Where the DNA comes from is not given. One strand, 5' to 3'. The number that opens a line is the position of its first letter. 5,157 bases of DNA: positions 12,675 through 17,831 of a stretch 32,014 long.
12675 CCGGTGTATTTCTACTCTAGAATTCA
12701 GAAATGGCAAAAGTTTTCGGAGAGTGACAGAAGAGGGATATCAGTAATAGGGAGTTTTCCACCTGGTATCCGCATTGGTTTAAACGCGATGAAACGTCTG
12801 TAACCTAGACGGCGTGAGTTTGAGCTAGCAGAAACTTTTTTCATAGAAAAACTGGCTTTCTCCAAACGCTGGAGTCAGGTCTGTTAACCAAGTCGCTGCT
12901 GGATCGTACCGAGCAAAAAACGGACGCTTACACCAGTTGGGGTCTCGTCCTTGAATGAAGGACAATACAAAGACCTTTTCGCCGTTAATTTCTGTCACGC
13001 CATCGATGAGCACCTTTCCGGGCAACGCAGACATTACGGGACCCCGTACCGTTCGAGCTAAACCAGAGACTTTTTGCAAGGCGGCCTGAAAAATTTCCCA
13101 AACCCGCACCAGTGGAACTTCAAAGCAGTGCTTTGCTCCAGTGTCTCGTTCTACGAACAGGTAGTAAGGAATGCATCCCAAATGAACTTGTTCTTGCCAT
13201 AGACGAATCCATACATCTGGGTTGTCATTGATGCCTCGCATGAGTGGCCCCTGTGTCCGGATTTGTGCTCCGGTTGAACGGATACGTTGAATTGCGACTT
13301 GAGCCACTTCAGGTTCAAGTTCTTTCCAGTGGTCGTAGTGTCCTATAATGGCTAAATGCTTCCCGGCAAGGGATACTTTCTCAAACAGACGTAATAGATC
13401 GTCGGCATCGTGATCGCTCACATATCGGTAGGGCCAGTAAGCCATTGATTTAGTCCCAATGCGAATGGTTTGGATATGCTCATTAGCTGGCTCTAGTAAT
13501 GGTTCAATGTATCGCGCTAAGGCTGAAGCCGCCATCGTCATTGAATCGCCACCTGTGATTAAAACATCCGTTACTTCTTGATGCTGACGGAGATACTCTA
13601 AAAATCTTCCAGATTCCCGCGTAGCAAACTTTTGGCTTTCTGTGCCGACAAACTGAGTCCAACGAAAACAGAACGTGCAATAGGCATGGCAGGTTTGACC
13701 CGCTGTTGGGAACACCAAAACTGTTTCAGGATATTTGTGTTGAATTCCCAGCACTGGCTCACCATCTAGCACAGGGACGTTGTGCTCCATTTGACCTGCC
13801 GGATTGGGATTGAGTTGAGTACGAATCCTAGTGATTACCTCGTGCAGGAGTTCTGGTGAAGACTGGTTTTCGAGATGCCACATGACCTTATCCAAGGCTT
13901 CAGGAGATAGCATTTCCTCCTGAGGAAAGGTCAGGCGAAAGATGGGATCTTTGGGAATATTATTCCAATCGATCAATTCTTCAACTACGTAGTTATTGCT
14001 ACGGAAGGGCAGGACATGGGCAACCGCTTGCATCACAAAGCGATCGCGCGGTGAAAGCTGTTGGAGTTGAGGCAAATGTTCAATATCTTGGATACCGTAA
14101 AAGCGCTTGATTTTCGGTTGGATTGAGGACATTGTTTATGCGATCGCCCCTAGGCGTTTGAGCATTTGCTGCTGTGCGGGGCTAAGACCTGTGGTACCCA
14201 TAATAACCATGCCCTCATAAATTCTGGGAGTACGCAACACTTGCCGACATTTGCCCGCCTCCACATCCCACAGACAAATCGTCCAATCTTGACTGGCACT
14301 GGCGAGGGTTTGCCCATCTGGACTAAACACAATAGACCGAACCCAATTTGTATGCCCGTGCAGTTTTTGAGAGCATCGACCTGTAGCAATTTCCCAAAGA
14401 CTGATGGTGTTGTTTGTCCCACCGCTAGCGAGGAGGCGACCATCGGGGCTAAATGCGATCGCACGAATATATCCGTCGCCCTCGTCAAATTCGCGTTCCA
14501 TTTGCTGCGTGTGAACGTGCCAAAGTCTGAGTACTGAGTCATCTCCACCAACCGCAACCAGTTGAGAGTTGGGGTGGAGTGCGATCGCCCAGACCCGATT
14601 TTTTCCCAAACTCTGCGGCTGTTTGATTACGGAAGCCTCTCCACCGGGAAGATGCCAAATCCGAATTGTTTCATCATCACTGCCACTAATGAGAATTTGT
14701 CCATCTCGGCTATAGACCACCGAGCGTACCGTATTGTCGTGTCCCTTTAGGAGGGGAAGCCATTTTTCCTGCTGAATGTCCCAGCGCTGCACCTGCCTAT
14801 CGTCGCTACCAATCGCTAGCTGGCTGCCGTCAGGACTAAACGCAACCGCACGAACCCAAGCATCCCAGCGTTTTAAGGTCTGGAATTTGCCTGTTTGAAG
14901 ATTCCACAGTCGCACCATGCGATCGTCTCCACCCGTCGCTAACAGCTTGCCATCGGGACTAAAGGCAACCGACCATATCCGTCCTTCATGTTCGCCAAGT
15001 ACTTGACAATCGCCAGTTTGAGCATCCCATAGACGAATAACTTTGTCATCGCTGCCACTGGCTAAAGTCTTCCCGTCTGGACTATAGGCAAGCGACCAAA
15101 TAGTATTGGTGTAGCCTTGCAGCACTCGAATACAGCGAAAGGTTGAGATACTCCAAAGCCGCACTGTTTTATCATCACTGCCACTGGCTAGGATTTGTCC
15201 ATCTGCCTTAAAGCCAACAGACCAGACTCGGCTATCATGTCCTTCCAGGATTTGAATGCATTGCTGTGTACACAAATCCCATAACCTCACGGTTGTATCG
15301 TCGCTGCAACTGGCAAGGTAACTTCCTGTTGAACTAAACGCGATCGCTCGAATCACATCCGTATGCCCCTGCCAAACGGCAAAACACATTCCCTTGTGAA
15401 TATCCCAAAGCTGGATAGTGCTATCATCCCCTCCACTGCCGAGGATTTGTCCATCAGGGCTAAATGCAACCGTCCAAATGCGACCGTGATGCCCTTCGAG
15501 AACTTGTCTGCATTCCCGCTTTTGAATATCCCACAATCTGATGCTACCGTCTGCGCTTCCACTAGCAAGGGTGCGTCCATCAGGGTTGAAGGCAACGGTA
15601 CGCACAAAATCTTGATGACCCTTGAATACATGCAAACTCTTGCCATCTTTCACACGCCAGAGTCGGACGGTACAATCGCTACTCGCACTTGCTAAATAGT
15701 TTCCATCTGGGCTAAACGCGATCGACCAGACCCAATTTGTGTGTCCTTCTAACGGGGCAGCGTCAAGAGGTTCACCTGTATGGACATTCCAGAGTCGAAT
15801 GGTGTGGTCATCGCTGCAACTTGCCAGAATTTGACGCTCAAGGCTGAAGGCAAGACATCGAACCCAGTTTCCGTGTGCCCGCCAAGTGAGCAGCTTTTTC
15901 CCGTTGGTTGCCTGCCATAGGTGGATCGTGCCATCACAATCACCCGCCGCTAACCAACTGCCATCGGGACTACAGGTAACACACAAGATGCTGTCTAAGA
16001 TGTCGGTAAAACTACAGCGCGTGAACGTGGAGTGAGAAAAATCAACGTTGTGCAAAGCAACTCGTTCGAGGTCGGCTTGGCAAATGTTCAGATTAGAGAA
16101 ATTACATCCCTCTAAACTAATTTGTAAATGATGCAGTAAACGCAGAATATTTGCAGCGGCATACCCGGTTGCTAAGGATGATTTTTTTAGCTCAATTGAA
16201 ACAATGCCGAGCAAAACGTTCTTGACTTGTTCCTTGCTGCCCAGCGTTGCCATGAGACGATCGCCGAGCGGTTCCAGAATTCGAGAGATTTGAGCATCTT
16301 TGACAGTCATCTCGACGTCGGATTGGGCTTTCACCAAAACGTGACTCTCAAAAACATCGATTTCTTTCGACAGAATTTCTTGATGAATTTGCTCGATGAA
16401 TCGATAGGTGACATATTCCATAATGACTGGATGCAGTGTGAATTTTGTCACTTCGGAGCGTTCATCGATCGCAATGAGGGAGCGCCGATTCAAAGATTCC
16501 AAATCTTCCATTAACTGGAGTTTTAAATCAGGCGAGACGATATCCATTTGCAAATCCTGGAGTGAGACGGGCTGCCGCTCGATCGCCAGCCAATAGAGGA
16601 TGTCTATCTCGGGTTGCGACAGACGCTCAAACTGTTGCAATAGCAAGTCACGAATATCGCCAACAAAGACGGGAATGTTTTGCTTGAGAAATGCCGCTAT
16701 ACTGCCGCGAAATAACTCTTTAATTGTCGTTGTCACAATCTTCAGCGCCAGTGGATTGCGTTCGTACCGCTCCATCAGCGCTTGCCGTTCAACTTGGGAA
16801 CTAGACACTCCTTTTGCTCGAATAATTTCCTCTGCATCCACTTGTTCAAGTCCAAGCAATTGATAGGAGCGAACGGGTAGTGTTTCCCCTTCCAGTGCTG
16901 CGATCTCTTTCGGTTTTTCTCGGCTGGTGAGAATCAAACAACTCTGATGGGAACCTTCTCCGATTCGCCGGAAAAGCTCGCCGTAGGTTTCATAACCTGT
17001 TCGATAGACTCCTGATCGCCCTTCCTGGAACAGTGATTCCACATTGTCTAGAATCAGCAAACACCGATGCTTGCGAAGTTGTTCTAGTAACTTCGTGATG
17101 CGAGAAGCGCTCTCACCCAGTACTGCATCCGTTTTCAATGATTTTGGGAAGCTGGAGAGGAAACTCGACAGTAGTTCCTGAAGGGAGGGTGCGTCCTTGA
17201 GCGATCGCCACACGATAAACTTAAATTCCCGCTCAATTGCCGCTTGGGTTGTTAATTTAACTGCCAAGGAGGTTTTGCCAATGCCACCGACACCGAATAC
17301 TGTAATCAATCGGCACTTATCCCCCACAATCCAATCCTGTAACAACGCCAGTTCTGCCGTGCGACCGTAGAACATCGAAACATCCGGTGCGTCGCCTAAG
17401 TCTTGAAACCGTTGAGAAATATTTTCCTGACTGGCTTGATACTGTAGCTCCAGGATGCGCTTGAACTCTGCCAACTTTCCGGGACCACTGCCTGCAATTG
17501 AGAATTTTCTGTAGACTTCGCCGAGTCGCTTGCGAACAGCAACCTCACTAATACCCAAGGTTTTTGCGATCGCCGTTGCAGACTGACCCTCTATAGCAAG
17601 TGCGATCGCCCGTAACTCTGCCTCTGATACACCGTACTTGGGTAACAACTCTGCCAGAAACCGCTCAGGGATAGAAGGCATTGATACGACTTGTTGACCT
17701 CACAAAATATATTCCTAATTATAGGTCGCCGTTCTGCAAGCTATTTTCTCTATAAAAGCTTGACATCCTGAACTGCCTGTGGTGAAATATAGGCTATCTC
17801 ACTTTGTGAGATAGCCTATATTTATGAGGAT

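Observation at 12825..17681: HTH-NB-ARC-WD40 STAND NTPase apparently co-transcribed with a KamA-family radical SAM aminomutase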

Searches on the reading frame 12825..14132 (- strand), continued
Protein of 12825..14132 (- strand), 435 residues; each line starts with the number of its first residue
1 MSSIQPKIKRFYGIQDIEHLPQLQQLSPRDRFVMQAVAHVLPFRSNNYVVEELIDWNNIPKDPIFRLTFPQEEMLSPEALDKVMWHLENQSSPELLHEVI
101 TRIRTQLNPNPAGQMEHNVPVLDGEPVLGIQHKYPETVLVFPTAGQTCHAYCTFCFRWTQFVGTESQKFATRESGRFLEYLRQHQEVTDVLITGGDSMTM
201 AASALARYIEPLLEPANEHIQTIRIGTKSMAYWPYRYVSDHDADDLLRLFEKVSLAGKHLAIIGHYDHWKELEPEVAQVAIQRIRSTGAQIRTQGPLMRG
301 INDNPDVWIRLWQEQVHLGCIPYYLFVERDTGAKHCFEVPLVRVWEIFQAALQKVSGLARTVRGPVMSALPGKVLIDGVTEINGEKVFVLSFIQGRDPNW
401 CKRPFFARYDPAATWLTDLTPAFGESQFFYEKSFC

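Call 90: get_annotated_region(hit=H12, flank=6000)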
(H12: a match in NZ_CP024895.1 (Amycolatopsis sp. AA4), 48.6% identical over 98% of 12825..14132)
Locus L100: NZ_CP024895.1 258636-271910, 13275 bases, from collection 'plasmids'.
description: Amycolatopsis sp. AA4 plasmid unnamed1, complete sequence
organism: Amycolatopsis sp. AA4 (NCBI taxid 1896961)
taxonomy: Bacteria; Actinomycetota; Actinomycetes; Pseudonocardiales; Pseudonocardiaceae; Amycolatopsis; Amycolatopsis sp. AA4
host: -; source: Soil sample,soil; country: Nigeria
typing (MOB-suite, as given by PLSDB): mobilizable; relaxase MOBP
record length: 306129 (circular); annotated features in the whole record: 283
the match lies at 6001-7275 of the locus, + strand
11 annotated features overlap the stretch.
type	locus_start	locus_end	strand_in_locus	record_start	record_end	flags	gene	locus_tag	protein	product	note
CDS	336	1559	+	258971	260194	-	-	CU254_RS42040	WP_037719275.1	MFS transporter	GO:0055085 - transmembrane transport [Evidence IEA]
CDS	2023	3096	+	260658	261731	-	-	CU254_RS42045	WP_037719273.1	Glu/Leu/Phe/Val dehydrogenase dimerization domain-containing protein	GO:0006520 - amino acid metabolic process [Evidence IEA]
CDS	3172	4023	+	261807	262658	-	-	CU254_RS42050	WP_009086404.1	CoA ester lyase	-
CDS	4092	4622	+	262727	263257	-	-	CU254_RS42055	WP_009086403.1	MaoC family dehydratase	-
CDS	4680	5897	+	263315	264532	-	-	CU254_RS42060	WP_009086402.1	hypothetical protein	-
CDS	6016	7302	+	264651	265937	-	-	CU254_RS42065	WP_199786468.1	lysine 2,3-aminomutase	-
CDS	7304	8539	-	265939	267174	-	-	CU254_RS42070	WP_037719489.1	pyridoxal phosphate-dependent aminotransferase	-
CDS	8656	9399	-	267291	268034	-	-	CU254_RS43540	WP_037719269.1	isochorismatase family cysteine hydrolase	-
CDS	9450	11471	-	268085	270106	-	-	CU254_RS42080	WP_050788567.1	CocE/NonD family hydrolase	GO:0008152 - metabolic process [Evidence IEA]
CDS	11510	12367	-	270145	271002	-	-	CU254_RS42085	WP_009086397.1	CoA ester lyase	-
CDS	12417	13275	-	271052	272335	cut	-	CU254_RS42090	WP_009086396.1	CoA transferase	-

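Call 100: find_related_loci(query=A1, collection=viral_contigs, flank=8000)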
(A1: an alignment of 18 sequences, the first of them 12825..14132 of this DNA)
Query A1 (435 aa) in viral_contigs; peptide patterns used: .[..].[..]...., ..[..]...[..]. (x = any residue, [..] = any of these).
48 stretches matched a pattern; 3 encode a relative of the query (tblastn E <= 1e-3); 3 distinct loci.
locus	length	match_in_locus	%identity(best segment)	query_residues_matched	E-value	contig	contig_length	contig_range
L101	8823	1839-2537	28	109-326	2e-14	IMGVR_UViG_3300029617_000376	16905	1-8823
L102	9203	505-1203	27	109-326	1e-13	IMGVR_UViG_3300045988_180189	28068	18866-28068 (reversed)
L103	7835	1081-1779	27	109-326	1e-13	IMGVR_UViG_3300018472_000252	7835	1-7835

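Call 101: find_homologous_proteins(query=L097:6956-8287:+, max_evalue=1e-50)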
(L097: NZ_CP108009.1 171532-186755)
Query L097:6956-8287:+ (443 aa): 8000 proteins with E <= 1e-50 among 8000 candidates; the best 120 are listed.
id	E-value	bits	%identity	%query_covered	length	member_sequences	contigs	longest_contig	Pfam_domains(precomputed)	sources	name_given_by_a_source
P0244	0.0e+0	1013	100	100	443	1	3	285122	-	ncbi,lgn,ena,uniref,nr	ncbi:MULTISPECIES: KamA family radical SAM protein [unclassified Streptomyces]|uniref:KamA family ra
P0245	0.0e+0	1010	100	100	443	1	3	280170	-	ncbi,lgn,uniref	ncbi:lysine 2,3-aminomutase [Streptomyces lienomycini]|uniref:KamA family radical SAM protein n=1 Ta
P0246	3.2e-295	997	98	100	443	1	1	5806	-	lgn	-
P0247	2.1e-291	984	97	100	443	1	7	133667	-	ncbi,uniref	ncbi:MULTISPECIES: lysine 2,3-aminomutase [unclassified Streptomyces]|uniref:KamA family radical SAM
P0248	2.1e-291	984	97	100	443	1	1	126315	-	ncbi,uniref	ncbi:KamA family radical SAM protein [Streptomyces sp. NPDC048594]|uniref:KamA family radical SAM pr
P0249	2.3e-235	799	77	100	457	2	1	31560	-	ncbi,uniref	ncbi:KamA family radical SAM protein [Streptomyces sp. NPDC001530]|uniref:KamA family radical SAM pr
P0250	1.9e-232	790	76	99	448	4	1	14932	-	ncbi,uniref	ncbi:KamA family radical SAM protein [Streptomyces sp. NPDC059389]|uniref:KamA family radical SAM pr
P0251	4.7e-230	782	75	99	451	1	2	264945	-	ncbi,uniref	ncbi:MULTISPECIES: KamA family radical SAM protein [unclassified Micromonospora]|uniref:KamA family 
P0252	6.5e-227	772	76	98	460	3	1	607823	-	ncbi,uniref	ncbi:KamA family radical SAM protein [Streptomyces sp. NPDC091266]|uniref:KamA family radical SAM pr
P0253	1.7e-226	770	76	98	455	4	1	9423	-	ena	-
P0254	5.1e-226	769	76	98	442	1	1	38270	-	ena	-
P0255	1.5e-225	767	75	98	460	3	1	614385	-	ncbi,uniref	ncbi:KamA family radical SAM protein [Streptomyces sp. NPDC053427]|uniref:KamA family radical SAM pr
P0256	1.4e-224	764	75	98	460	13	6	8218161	-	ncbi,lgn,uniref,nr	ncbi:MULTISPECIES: KamA family radical SAM protein [unclassified Streptomyces]|uniref:KamA family ra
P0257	1.8e-224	764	76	98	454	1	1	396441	-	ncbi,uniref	ncbi:KamA family radical SAM protein [Streptomyces sp. NPDC017993]|uniref:KamA family radical SAM pr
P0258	2.1e-224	763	76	97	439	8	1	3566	-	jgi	jgi:L-lysine 2,3-aminomutase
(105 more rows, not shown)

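Call 106: search_protein_families(library=pfam, proteins=[L050:8827-9741:-, L038:1443-2417:-, L050:12361-13335:-, L059:8610-9737:-, L042:12767-15373:+, L015:8883-9350:+, L015:13366-13908:-, L015:12749-13291:-, L086:7423-8250:+, L089:7540-8001:+], max_evalue=0.00001)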
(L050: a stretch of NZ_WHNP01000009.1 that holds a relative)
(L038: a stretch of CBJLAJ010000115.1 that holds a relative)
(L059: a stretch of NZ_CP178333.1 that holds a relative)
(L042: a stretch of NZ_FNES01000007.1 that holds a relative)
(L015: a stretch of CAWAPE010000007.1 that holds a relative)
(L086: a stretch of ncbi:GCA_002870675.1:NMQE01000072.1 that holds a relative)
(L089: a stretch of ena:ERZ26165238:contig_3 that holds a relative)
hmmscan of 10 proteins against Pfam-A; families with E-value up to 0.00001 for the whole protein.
L050:8827-9741:- (304 aa): 2 families
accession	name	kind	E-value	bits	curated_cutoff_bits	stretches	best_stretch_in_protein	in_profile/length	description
PF03466.25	LysR_substrate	-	5.1e-36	124.5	28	1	95-295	4-207/209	LysR substrate binding domain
PF00126.33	HTH_1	-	1.2e-19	70.4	26.6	1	11-69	2-60/60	Bacterial regulatory helix-turn-helix protein, lysR family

L038:1443-2417:- (324 aa): 2 families
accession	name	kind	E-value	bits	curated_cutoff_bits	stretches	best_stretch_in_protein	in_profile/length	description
PF03466.25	LysR_substrate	-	1.8e-35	122.6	28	1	116-315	4-207/209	LysR substrate binding domain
PF00126.33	HTH_1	-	2.4e-18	66.3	26.6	1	32-90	2-60/60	Bacterial regulatory helix-turn-helix protein, lysR family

L050:12361-13335:- (324 aa): 2 families
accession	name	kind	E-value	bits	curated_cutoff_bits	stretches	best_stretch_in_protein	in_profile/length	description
PF03466.25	LysR_substrate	-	4.7e-31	108.3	28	1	117-319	4-206/209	LysR substrate binding domain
PF00126.33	HTH_1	-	9e-20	70.8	26.6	1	35-92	3-60/60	Bacterial regulatory helix-turn-helix protein, lysR family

L059:8610-9737:- (375 aa): 1 family
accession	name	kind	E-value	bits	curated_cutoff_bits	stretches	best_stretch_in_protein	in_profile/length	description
PF00266.25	Aminotran_5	-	2.6e-46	158.7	21.5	1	53-339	46-333/371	Aminotransferase class-V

L042:12767-15373:+ (868 aa): 2 families
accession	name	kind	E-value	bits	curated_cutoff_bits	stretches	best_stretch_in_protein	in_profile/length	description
PF06808.19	DctM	-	8.2e-74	249.3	23.8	1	139-672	2-409/413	Tripartite ATP-independent periplasmic transporter, DctM component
PF11874.13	DUF3394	-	3.6e-63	213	28.2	1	678-858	2-179/181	Domain of unknown function (DUF3394)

L015:8883-9350:+ (155 aa): 1 family
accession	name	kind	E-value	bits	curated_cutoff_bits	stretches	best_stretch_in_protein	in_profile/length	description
PF04073.20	tRNA_edit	-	1.5e-22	80.4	25.5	1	34-145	10-122/123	Aminoacyl-tRNA editing domain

L015:13366-13908:- (180 aa): 2 families
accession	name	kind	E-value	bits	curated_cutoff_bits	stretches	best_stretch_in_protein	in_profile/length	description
PF08712.16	Nfu_N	-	2.8e-24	85.4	27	1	8-88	4-85/88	Scaffold protein Nfu/NifU N terminal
PF01106.22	NifU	-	1.4e-18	67.2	27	1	112-178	1-67/67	NifU-like domain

L015:12749-13291:- (180 aa): 1 family
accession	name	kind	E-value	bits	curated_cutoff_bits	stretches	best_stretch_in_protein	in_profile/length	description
PF01035.26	DNA_binding_1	-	1.2e-33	115.2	27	1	94-173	1-80/81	6-O-methylguanine DNA methyltransferase, DNA binding domain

L086:7423-8250:+ (275 aa): 1 family
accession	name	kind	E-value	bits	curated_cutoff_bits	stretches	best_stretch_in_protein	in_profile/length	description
PF01063.24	Aminotran_4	-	1.1e-51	176.3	28.5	1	29-249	1-223/223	Amino-transferase class IV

L089:7540-8001:+ (153 aa): 1 family
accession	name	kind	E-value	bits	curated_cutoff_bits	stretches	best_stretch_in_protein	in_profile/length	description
PF01475.25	FUR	-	2.1e-20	73.5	23.1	1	24-140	2-121/121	Ferric uptake regulator family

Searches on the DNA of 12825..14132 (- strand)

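Call 54: search_rna_families(source=L001, start=7500, end=8100, threshold=evalue, max_evalue=1)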
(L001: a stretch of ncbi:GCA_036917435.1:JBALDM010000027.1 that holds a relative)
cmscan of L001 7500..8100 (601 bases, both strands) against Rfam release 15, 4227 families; matches with E-value up to 1: 0.
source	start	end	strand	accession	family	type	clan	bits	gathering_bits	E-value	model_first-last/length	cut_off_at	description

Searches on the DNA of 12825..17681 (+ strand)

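Call 79: search_dna_similar(query=window:12825-17681:+, collection=plasmids, mode=near, max_rows=10)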
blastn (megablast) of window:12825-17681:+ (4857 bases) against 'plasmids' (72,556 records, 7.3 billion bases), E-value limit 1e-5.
No match.

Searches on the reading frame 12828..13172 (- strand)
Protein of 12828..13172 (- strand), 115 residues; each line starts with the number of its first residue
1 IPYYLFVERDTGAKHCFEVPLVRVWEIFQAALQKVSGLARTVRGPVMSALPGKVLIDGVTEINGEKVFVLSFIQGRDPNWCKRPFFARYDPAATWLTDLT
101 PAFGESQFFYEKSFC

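Call 43: search_solved_structures(query=window:12828-13172:-, max_evalue=10, show_alignments=3)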
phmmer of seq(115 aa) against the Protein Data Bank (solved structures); distinct sequences matched with E-value up to 10: 0.
